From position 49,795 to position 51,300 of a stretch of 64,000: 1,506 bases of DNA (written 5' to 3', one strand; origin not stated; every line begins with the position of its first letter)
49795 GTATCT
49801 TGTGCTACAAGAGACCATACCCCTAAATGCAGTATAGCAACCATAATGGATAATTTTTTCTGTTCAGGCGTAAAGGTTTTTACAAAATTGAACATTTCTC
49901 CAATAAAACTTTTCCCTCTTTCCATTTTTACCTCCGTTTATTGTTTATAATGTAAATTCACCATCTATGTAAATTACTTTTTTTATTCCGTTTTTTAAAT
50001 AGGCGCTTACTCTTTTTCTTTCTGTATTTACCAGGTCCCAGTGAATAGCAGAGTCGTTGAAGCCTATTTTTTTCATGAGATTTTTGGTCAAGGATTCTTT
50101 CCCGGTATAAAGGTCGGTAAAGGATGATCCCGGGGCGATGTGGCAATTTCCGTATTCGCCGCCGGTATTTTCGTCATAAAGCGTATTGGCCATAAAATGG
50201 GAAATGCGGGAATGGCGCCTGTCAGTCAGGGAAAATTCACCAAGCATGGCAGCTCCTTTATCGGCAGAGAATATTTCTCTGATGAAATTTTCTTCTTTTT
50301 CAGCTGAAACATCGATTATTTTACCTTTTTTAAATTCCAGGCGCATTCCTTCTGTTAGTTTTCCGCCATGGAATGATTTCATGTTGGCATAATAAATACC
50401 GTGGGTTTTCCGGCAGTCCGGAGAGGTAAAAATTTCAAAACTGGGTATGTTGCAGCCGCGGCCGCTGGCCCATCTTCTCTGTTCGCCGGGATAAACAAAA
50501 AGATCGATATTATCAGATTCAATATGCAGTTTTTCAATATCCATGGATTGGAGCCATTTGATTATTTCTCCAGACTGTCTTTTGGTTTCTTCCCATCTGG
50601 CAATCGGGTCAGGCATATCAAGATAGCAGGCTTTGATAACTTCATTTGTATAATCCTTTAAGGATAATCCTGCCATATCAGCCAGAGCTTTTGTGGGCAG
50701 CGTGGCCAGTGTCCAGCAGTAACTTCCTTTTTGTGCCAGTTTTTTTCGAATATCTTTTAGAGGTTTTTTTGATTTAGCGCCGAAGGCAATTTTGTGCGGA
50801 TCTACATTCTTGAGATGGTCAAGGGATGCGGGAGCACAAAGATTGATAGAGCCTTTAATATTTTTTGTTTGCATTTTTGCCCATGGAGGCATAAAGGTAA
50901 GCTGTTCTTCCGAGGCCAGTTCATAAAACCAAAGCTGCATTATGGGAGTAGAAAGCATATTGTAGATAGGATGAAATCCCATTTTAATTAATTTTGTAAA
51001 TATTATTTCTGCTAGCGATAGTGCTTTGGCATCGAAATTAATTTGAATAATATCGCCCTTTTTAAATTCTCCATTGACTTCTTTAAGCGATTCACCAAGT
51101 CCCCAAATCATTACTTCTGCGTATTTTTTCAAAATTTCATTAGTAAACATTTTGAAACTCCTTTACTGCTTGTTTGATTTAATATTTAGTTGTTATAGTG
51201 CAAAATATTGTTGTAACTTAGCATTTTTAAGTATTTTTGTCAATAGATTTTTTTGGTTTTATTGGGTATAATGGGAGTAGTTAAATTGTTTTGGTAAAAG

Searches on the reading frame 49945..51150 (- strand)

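Call 49: search_protein_families(library=pfam, proteins=[window:49945-51150:-], max_evalue=0.00001)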
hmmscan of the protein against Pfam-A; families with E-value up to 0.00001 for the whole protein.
window:49945-51150:- (401 aa): 1 family
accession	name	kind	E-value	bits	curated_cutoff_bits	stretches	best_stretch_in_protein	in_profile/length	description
PF02073.20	Peptidase_M29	-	4.9e-104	348.8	27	1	4-399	2-406/406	Thermophilic metalloprotease (M29)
